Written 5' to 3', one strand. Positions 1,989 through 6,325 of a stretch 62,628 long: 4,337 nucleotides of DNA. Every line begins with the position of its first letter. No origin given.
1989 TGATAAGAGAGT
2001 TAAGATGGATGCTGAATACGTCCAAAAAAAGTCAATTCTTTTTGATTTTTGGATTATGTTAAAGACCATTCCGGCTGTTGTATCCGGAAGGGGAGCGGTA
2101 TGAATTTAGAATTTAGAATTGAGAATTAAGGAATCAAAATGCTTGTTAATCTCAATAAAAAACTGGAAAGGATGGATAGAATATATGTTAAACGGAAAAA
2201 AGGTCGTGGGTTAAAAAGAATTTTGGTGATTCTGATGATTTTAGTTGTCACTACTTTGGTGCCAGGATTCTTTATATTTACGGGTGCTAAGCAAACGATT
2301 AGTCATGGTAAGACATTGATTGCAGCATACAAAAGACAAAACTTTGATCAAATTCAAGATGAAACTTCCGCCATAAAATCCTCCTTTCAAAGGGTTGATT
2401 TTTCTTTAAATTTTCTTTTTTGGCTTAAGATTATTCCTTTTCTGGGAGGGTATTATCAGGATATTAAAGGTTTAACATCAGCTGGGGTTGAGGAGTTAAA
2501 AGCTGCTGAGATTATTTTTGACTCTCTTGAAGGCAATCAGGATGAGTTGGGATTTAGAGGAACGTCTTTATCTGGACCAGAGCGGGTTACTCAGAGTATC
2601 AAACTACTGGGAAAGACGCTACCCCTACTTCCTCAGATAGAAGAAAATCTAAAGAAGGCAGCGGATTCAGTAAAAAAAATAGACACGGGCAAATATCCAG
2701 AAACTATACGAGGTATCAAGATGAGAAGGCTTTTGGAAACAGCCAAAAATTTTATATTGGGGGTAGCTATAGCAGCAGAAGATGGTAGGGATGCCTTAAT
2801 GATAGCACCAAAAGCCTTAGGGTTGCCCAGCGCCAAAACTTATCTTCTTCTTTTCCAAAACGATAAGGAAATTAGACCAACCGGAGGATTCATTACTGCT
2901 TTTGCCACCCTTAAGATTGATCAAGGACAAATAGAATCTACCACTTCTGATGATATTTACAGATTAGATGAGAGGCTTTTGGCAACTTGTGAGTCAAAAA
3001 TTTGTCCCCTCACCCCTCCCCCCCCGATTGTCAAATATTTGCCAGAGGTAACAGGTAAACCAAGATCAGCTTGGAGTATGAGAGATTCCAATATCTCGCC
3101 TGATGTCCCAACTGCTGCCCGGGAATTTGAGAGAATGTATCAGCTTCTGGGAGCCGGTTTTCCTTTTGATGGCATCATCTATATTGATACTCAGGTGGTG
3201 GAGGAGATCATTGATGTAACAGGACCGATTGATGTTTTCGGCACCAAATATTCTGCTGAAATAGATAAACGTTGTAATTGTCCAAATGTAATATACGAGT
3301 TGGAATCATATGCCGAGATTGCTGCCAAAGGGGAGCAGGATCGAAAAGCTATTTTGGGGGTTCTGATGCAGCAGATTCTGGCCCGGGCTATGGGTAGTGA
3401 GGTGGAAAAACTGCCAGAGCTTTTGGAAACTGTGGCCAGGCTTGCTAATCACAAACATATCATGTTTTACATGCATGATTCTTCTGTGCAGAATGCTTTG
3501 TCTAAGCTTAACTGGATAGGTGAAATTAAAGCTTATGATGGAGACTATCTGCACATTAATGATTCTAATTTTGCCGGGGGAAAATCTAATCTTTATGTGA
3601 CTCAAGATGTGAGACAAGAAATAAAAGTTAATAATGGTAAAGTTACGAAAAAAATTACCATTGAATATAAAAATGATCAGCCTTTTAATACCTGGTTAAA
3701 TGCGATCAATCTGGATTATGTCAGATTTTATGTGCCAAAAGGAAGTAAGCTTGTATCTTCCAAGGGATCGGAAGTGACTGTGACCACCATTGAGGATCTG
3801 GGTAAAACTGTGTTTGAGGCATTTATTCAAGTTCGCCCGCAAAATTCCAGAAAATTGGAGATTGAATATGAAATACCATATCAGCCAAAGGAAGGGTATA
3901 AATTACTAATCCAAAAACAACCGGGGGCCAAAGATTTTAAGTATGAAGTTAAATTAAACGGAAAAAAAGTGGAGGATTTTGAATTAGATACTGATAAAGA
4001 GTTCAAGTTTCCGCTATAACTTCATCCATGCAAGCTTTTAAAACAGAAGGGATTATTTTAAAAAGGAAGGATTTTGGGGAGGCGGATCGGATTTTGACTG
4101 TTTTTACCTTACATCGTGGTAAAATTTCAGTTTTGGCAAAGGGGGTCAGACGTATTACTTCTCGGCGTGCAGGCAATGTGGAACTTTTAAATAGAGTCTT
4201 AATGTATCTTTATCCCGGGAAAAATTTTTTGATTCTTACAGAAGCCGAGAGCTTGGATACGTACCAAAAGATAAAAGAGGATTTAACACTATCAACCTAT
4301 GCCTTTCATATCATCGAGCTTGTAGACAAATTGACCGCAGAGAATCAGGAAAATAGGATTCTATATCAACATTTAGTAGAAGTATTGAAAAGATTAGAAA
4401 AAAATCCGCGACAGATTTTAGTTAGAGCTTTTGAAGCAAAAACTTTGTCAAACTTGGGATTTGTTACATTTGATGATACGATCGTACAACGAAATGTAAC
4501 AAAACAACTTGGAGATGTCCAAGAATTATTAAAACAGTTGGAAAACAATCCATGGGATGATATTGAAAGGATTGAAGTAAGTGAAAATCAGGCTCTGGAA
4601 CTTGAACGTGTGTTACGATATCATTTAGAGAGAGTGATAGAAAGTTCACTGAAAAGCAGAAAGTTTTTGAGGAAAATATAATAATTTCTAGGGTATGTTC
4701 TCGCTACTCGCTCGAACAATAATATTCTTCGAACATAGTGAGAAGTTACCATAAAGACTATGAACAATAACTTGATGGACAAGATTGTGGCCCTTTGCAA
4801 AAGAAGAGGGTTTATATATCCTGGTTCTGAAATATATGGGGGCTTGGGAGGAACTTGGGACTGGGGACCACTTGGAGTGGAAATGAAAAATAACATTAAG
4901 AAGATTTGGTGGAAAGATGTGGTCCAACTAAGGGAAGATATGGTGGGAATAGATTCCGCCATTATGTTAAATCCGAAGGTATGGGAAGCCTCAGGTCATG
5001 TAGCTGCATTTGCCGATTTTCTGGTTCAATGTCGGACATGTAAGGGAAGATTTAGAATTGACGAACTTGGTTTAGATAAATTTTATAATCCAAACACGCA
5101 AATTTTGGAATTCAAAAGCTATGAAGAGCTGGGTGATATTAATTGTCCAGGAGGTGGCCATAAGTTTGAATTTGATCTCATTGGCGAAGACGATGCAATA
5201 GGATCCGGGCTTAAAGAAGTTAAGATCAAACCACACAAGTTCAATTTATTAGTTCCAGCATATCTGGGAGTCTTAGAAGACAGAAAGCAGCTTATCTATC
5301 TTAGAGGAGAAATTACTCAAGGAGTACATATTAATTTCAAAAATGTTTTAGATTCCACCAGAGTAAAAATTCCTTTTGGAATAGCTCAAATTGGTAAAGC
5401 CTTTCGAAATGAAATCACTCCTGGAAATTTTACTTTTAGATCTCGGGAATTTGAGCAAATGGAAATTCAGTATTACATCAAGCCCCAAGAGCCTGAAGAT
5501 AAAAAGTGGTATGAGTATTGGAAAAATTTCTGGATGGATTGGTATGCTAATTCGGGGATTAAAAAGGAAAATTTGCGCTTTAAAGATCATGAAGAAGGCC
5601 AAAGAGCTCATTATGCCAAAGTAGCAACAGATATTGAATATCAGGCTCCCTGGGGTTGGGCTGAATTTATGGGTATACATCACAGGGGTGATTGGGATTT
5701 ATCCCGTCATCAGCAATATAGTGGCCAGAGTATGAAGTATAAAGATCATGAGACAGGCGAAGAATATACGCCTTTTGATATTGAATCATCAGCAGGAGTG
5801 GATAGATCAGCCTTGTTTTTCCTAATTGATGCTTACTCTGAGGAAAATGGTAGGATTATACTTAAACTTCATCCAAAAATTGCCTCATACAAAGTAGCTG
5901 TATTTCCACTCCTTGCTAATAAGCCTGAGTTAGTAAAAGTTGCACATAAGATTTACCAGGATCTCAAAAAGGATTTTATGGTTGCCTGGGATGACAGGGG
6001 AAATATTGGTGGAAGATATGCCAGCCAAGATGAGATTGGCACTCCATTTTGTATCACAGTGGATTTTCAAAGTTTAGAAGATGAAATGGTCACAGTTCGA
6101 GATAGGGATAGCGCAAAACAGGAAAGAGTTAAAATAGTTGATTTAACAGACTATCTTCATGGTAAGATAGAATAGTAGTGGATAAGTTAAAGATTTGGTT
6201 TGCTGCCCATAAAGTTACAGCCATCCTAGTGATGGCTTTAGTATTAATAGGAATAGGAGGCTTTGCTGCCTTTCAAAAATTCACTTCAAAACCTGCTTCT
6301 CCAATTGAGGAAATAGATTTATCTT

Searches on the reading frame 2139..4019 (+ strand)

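Call 30: search_protein_families(library=pfam, proteins=[window:2139-4019:+], max_evalue=0.00001)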
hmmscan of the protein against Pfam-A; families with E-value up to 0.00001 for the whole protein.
window:2139-4019:+ (626 aa): 1 family
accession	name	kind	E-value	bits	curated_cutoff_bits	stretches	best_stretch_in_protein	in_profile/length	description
PF13196.11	DUF4012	-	1.9e-25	90.5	28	1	233-373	4-132/144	Protein of unknown function (DUF4012)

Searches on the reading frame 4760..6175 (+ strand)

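Call 30: search_protein_families(library=pfam, proteins=[window:4760-6175:+], max_evalue=0.00001)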
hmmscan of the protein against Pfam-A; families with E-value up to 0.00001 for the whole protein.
window:4760-6175:+ (471 aa): 2 families
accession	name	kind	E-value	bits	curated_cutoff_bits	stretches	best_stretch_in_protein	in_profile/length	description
PF03129.25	HGTP_anticodon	-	5.7e-19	68.5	21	1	378-466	1-91/94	Anticodon binding domain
PF00587.30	tRNA-synt_2b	-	2e-06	28.4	29.3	1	177-349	9-170/179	tRNA synthetase class II core domain (G, H, P, S and T)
